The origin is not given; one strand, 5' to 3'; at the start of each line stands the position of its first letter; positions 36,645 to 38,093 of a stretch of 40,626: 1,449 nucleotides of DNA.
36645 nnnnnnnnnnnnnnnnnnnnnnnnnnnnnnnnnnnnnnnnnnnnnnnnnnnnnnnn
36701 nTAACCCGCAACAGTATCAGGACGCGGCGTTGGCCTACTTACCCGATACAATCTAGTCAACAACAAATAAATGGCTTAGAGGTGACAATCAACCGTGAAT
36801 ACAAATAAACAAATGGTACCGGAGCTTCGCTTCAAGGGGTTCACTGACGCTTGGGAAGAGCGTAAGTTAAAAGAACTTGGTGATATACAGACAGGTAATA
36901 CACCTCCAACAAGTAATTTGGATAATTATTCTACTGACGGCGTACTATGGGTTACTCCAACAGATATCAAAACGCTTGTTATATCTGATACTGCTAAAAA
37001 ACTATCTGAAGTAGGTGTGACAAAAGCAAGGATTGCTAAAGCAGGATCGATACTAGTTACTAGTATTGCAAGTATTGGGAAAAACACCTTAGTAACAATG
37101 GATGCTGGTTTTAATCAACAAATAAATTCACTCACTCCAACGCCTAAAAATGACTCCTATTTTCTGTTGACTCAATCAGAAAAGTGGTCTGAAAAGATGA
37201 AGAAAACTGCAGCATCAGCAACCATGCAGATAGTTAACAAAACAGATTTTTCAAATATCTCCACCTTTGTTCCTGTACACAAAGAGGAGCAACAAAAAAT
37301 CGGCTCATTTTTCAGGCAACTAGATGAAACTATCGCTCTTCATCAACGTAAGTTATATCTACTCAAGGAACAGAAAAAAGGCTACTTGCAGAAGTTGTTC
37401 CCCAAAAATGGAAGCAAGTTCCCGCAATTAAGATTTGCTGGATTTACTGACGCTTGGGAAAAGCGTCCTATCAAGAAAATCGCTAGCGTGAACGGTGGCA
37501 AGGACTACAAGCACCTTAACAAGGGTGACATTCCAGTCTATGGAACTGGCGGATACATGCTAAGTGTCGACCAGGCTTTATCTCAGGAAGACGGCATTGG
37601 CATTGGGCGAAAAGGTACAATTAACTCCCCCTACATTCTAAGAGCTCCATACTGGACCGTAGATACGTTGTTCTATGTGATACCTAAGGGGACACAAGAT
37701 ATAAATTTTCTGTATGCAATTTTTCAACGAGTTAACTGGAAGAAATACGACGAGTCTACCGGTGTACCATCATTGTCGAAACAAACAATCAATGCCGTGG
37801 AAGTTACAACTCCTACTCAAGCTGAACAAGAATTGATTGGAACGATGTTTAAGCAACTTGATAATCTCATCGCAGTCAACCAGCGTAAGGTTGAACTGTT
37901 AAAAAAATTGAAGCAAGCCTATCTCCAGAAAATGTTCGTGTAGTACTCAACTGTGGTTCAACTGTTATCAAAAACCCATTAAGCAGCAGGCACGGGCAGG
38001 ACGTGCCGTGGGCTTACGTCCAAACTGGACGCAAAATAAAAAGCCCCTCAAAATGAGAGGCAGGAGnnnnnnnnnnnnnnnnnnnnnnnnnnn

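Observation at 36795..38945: cI-linked orphan hsdS followed by a zinc-ribbon/HEPN-motif gene, with no hsdM or hsdR in the element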

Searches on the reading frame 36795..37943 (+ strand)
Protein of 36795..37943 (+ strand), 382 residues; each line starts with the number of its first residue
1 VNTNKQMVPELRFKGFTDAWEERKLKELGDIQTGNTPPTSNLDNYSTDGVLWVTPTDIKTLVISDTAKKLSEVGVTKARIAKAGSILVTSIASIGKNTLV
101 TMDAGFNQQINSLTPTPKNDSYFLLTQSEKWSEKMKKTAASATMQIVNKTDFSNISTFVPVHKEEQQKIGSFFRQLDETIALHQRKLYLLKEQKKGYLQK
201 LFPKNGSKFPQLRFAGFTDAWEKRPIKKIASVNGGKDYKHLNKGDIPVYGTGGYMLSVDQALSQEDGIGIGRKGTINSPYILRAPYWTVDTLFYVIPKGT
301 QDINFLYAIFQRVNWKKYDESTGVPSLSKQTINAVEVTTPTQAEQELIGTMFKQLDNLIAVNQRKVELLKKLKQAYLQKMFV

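Call 3: search_protein_families(library=pfam, proteins=[window:36795-37943:+], max_evalue=0.1)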
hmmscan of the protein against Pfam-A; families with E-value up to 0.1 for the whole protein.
window:36795-37943:+ (382 aa): 1 family
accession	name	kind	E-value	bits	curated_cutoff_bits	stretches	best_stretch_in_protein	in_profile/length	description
PF01420.25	Methylase_S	-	2.8e-35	122.4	22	2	19-188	3-164/168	Type I restriction modification DNA specificity domain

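Call 4: search_protein_families(library=padloc, proteins=[window:36795-37943:+], max_evalue=0.1)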
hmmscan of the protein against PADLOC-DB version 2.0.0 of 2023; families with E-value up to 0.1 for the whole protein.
window:36795-37943:+ (382 aa): 105 families (the best 25 are shown)
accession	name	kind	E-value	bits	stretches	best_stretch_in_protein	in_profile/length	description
PDLC03078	Specificity_I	-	2e-88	295.6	1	5-382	3-419/419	Type I specificity subunit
PDLC03124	Specificity_I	-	5.5e-88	294.6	1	4-382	3-413/413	Type I specificity subunit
PDLC03185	Specificity_I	-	2.1e-71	239.4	2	4-250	2-253/408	Type I specificity subunit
PDLC03178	Specificity_I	-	1.7e-70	236.5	2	125-382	122-411/411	Type I specificity subunit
PDLC03064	Specificity_I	-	8.1e-65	217.7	1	4-382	3-409/409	Type I specificity subunit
PDLC03165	Specificity_I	-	4.7e-62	208.8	2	2-252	3-260/411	Type I specificity subunit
PDLC03102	Specificity_I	-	2.7e-56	189.3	1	123-382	120-376/376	Type I specificity subunit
PDLC03099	Specificity_I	-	1.1e-54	184.2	2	19-202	200-386/405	Type I specificity subunit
PDLC03074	Specificity_I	-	3.8e-43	146.2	1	124-382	130-401/408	Type I specificity subunit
PDLC03087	Specificity_I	-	3.9e-43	145.9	2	8-236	1-235/418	Type I specificity subunit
PDLC03068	Specificity_I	-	1.1e-38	131.4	1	18-377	2-387/403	Type I specificity subunit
PDLC03146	Specificity_I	-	1.6e-38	130.9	3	125-232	128-236/420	Type I specificity subunit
PDLC03113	Specificity_I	-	2.7e-36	123.3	2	1-263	1-264/422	Type I specificity subunit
PDLC03085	Specificity_I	-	3.7e-33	113.4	2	2-227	3-223/412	Type I specificity subunit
PDLC03090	Specificity_I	-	3.6e-30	103.6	1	17-381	19-427/434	Type I specificity subunit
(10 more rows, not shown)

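Call 5: search_protein_families(library=ncbifam, proteins=[window:36795-37943:+], max_evalue=0.1)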
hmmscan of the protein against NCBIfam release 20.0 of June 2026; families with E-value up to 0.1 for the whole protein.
window:36795-37943:+ (382 aa): 0 families

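Call 6: search_protein_families(library=phrogs, proteins=[window:36795-37943:+], max_evalue=0.1)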
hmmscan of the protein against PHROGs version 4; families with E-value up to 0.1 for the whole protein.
window:36795-37943:+ (382 aa): 3 families
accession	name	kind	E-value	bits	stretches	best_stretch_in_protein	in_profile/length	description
phrog_2668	-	unknown function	2e-47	163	2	3-252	4-260/554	-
phrog_26128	-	unknown function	6.1e-06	27.3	1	240-346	24-133/179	-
phrog_21410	-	unknown function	0.042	14.8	1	91-157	16-78/163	-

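Call 21: find_encoding_contigs(protein=window:36795-37943:+, flank=10000, max_places=6)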
Protein window:36795-37943:+ (382 aa): 1 contig read that carries it; 1 place shown.
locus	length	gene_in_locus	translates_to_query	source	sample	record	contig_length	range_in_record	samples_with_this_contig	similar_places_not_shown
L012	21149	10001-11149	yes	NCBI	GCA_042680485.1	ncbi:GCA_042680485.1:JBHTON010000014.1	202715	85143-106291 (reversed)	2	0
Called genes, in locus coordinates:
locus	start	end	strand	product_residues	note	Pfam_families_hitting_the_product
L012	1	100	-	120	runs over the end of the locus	-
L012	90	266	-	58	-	-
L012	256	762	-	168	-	PF07852:DUF1642 (weak)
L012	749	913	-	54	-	-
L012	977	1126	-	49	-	-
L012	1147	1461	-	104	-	-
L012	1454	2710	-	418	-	PF03796:DnaB_C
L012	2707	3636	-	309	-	-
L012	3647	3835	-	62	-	PF13560:HTH_31 (weak), PF01381:HTH_3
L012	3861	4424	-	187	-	PF05037:DUF669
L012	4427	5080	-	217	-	PF13479:AAA_24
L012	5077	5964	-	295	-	PF07083:DUF1351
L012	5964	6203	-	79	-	-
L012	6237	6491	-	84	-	-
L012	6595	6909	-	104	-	PF05595:DUF771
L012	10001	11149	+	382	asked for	PF01420:Methylase_S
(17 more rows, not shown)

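Call 23: find_homologous_proteins(query=window:36795-37943:+, max_evalue=1e-20)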
Query window:36795-37943:+ (382 aa): 7989 proteins with E <= 1e-20 among 8000 candidates; the best 120 are listed.
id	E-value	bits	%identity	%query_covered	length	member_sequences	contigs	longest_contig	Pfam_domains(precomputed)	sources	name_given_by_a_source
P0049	1.1e-261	885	60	98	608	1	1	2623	PF01420.26,PF04102.18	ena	-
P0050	2.0e-251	851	100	100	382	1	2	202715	PF01420.26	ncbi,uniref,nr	ncbi:restriction endonuclease subunit S [Lacticaseibacillus baoqingensis]|uniref:Restriction endonuc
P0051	3.0e-228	775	60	98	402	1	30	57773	PF10267.15,PF01420.26,PF26552.1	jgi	jgi:type I restriction enzyme, S subunit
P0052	7.6e-217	737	57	100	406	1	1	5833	PF01420.26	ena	-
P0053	8.8e-207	704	78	98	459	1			PF01420.26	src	-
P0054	5.7e-202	689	57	87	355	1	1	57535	PF01420.26,PF26552.1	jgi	jgi:type I restriction enzyme, S subunit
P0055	4.1e-197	673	94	52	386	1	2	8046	PF01420.26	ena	-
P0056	1.4e-194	664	92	52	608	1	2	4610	PF01420.26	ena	-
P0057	2.6e-194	663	92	52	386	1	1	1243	PF01420.26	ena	-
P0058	6.9e-183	626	87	52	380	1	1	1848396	PF01420.26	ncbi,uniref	ncbi:restriction endonuclease subunit S [Leuconostoc mesenteroides]|uniref:restriction endonuclease 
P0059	3.2e-178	610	88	57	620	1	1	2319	PF01420.26,PF04102.18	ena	-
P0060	4.9e-165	567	60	99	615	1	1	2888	PF01420.26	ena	-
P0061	1.4e-162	559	71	52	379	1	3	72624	PF01420.26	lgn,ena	-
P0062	2.6e-162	558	87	52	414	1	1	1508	PF01420.26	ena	-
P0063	1.1e-156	540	46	98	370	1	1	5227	PF11690.14,PF01420.26,PF24091.2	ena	-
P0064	1.8e-156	539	66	100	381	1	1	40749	PF01420.26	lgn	-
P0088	1.1e-146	507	94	52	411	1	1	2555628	PF01420.26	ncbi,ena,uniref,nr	ncbi:restriction endonuclease subunit S [Lactococcus lactis subsp. lactis]|uniref:restriction endonu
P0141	3.9e-141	488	64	100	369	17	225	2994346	PF01420.26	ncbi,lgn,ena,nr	ncbi:restriction endonuclease subunit S [Lacticaseibacillus rhamnosus]|nr:restriction endonuclease s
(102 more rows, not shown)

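Call 35: find_encoding_contigs(protein=P0141, flank=8000, max_places=4)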
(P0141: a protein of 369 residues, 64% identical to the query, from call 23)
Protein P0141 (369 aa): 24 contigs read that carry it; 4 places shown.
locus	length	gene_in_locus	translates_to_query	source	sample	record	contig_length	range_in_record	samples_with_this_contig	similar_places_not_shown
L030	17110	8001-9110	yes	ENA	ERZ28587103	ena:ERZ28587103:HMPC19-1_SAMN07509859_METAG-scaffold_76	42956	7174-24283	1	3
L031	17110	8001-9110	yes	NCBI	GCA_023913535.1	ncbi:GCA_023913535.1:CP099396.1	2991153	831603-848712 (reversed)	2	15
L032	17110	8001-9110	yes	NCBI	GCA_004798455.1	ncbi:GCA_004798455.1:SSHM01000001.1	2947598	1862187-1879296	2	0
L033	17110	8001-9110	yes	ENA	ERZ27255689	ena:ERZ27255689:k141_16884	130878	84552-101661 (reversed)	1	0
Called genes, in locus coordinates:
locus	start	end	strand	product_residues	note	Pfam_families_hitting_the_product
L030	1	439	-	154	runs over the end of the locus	-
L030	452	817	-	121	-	-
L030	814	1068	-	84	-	-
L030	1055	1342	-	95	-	PF01381:HTH_3 (weak)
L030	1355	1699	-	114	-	-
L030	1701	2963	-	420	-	PF03796:DnaB_C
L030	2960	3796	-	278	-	PF13730:HTH_36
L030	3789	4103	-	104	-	-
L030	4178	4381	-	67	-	-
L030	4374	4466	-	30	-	-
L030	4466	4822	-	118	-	PF05595:DUF771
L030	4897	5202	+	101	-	-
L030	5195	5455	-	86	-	-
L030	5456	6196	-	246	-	PF09669:Phage_pRha, PF03374:ANT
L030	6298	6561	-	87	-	PF02498:Bro-N (weak)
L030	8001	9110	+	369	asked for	PF01420:Methylase_S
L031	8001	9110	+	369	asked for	PF01420:Methylase_S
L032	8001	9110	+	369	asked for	PF01420:Methylase_S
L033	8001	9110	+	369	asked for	PF01420:Methylase_S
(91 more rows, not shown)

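Call 36: find_encoding_contigs(protein=P0064, flank=8000, max_places=3)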
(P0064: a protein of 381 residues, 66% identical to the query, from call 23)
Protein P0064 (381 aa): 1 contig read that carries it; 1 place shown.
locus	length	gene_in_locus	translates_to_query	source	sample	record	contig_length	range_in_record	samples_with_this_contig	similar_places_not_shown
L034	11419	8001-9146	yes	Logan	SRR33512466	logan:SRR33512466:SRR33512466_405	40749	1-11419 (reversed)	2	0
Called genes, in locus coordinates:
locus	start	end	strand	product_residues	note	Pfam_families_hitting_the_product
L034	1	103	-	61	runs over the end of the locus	-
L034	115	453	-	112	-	-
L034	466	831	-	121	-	-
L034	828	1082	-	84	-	-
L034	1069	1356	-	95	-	-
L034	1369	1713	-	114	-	-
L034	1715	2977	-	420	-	PF03796:DnaB_C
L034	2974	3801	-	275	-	PF13730:HTH_36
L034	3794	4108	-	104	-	-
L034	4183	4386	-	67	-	-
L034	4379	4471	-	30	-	-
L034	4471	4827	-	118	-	PF05595:DUF771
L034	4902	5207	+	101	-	-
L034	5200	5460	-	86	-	-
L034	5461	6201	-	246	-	PF09669:Phage_pRha, PF03374:ANT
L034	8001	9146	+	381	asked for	PF01420:Methylase_S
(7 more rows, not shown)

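Call 50: find_encoding_contigs(protein=P0088, flank=8000, max_places=2)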
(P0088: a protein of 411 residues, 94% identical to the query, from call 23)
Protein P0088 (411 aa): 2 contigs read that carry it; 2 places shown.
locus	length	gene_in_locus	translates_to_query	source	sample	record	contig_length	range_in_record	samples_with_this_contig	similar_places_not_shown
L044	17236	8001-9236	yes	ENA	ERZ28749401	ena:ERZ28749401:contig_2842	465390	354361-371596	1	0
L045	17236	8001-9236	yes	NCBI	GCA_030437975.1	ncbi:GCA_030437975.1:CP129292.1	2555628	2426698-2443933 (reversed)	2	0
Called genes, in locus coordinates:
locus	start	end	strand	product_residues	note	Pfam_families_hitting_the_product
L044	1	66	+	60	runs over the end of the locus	-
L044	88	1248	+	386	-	-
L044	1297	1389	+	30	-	-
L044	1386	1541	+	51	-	-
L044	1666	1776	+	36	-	-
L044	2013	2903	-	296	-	PF13612:DDE_Tnp_1_3, PF01609:DDE_Tnp_1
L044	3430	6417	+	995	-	PF04313:HSDR_N, PF00270:DEAD, PF04851:ResIII, PF18766:SWI2_SNF2, PF22679:T1R_D3-like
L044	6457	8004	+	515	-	PF12161:HsdM_N, PF02384:N6_Mtase, PF07669:Eco57I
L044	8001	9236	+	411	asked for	PF01420:Methylase_S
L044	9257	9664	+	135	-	-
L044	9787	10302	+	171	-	-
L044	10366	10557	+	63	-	-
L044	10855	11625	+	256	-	-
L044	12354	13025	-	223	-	PF00005:ABC_tran, PF13304:AAA_21 (faint), PF02463:SMC_N (weak)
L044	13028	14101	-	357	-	PF02687:FtsX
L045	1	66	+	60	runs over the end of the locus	-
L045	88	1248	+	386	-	-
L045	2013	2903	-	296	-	PF13612:DDE_Tnp_1_3, PF01609:DDE_Tnp_1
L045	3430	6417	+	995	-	PF04313:HSDR_N, PF00270:DEAD, PF04851:ResIII, PF18766:SWI2_SNF2, PF22679:T1R_D3-like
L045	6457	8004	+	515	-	PF12161:HsdM_N, PF02384:N6_Mtase, PF07669:Eco57I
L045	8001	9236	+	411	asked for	PF01420:Methylase_S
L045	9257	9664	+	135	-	-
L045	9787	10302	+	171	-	-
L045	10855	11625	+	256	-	-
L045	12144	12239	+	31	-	PF00113:Enolase_C (weak)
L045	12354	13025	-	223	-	PF00005:ABC_tran, PF13304:AAA_21 (faint), PF02463:SMC_N (weak)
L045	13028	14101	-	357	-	PF02687:FtsX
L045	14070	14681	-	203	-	PF17924:TetR_C_19 (faint), PF21626:TetR-C_39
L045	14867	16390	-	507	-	PF00501:AMP-binding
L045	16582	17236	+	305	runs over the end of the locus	PF01544:CorA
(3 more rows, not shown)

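Call 51: search_solved_structures(query=window:36795-37943:+, max_evalue=0.001)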
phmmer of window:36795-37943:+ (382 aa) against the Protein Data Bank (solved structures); distinct sequences matched with E-value up to 0.001: 3.
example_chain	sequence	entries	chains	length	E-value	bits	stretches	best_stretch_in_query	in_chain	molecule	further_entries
1yf2_A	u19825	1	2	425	5.1e-22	81.7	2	17-201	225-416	Type I restriction-modification enzyme, S subunit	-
5ybb_D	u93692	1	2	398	6.4e-06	28.7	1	19-186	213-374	Restriction endonuclease S subunits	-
3okg_A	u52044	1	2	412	7e-06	28.6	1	19-186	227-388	Restriction endonuclease S subunits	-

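Call 57: find_homologous_proteins(query=L045:6457-8004:+, max_evalue=1e-50)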
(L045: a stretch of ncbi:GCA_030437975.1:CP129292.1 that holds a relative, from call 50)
Query L045:6457-8004:+ (515 aa): 7990 proteins with E <= 1e-50 among 8000 candidates; the best 120 are listed.
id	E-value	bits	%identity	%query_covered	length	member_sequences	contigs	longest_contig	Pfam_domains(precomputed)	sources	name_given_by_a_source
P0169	0.0e+0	1167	99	100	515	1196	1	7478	PF02384.23,PF07669.18,PF12161.15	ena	-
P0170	0.0e+0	1055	89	100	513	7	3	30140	PF02384.23,PF07669.18,PF12161.15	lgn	-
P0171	0.0e+0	1014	85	100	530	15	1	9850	PF02384.23,PF07669.18,PF12161.15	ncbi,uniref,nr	ncbi:type I restriction-modification system subunit M [Lactococcus garvieae]|uniref:type I restricti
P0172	8.1e-280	947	77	100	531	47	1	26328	PF02384.23,PF07669.18,PF12161.15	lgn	-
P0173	2.2e-277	939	77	100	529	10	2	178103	PF02384.23,PF07669.18,PF12161.15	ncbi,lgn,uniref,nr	ncbi:type I restriction-modification system subunit M [Enterococcus casseliflavus]|uniref:site-speci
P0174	1.3e-276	936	77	100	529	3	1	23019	PF02384.23,PF07669.18,PF12161.15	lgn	-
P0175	2.5e-276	935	78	99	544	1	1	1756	PF02384.23,PF07669.18,PF12161.15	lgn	-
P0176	4.3e-276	934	78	100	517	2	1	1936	PF02384.23,PF07669.18,PF12161.15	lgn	-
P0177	9.6e-276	933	77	100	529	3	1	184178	PF02384.23,PF07669.18,PF12161.15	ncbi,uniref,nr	ncbi:type I restriction-modification system subunit M [Candidatus Enterococcus courvalinii]|uniref:s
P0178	1.2e-275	933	78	99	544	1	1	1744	PF02384.23,PF07669.18,PF12161.15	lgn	-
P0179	1.7e-275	933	78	100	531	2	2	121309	PF02384.23,PF07669.18,PF12161.15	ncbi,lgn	ncbi:type I restriction-modification system subunit M [Enterococcus pingfangensis]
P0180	2.1e-275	932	77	100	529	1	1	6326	PF02384.23,PF07669.18,PF12161.15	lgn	-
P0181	5.1e-275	931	76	100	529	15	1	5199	PF02384.23,PF07669.18,PF12161.15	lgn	-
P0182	1.0e-274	930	78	99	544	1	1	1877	PF02384.23,PF07669.18,PF12161.15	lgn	-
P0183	1.9e-274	929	77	100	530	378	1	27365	PF02384.23,PF07669.18,PF12161.15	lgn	-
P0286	3.9e-191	654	55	100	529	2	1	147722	PF02384.23,PF07669.18,PF12161.15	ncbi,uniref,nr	ncbi:type I restriction-modification system subunit M [Lacticaseibacillus mingshuiensis]|uniref:type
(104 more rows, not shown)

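Call 58: find_encoding_contigs(protein=P0286, flank=8000, max_places=2)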
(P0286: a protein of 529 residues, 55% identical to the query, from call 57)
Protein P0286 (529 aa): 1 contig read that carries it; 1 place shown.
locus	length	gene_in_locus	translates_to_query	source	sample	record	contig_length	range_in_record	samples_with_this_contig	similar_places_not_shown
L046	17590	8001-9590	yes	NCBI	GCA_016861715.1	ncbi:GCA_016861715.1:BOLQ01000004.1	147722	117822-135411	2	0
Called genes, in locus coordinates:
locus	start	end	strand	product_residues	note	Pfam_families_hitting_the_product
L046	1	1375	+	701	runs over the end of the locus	PF01926:MMR_HSR1, PF02421:FeoB_N, PF17910:FeoB_Cyto, PF07670:Gate, PF07664:FeoB_C, PF07670:Gate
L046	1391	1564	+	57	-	PF12669:FeoB_associated (weak)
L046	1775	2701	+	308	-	PF00485:PRK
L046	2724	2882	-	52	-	-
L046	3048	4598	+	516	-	PF00117:GATase, PF07722:Peptidase_C26, PF02540:NAD_synthase, PF00958:GMP_synt_C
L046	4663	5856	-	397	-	PF14657:Arm-DNA-bind_4, PF14659:Phage_int_SAM_3, PF00589:Phage_integrase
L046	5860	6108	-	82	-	PF11372:DUF3173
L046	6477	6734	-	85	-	PF12645:HTH_16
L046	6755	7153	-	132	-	-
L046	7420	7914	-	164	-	PF01420:Methylase_S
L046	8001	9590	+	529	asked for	PF12161:HsdM_N, PF02384:N6_Mtase, PF07669:Eco57I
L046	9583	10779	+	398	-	PF01420:Methylase_S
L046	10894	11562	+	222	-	PF02661:Fic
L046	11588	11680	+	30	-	-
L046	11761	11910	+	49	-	-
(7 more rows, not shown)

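Call 89: list_cluster_members(proteins=[P0286, P0050, P0001])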
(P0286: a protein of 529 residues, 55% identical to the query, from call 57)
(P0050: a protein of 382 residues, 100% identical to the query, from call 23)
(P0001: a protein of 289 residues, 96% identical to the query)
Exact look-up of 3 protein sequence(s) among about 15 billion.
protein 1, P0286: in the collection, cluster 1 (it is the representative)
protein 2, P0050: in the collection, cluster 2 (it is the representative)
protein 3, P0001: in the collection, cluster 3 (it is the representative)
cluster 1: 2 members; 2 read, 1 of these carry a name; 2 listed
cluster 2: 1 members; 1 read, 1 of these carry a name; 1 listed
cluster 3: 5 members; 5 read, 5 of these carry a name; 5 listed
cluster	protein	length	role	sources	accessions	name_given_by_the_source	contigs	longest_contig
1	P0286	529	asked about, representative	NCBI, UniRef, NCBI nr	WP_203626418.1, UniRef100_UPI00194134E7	type I restriction-modification system subunit M [Lacticaseibacillus mingshuiensis] | type I restriction-modification system subunit M n=1 Tax=Lacticaseibacillus mingshuiensis ...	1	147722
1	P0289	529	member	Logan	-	-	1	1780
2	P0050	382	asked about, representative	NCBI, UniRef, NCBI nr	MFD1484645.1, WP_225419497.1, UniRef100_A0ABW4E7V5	restriction endonuclease subunit S [Lacticaseibacillus baoqingensis] | Restriction endonuclease subunit S n=1 Tax=Lacticaseibacillus baoqingensis TaxID=2486013 ...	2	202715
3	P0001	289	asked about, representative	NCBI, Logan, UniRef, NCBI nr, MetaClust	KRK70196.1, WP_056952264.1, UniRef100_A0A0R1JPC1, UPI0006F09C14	hypothetical protein [Lacticaseibacillus nasuensis] | Uncharacterized protein n=2 Tax=Lacticaseibacillus TaxID=2759736 RepID=A0A0R1JPC1_9LACO | status=active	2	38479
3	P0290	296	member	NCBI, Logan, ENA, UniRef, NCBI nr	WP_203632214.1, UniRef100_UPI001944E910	hypothetical protein [Lacticaseibacillus suibinensis] | hypothetical protein n=1 Tax=Lacticaseibacillus suibinensis TaxID=2486011 ...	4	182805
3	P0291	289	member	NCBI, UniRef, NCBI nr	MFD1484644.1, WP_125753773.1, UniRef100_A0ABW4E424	hypothetical protein ACFQ5J_05320 [Lacticaseibacillus baoqingensis] | Apea-like HEPN domain-containing protein n=1 Tax=Lacticaseibacillus baoqingensis ... | hypothetical protein [Lacticaseibacillus baoqingensis]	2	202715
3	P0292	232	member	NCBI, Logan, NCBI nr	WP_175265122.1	hypothetical protein [Lacticaseibacillus nasuensis]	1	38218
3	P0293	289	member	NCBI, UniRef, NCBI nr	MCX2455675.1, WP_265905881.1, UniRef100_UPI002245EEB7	hypothetical protein [Lacticaseibacillus nasuensis] | hypothetical protein n=1 Tax=Lacticaseibacillus nasuensis TaxID=944671 RepID=UPI002245EEB7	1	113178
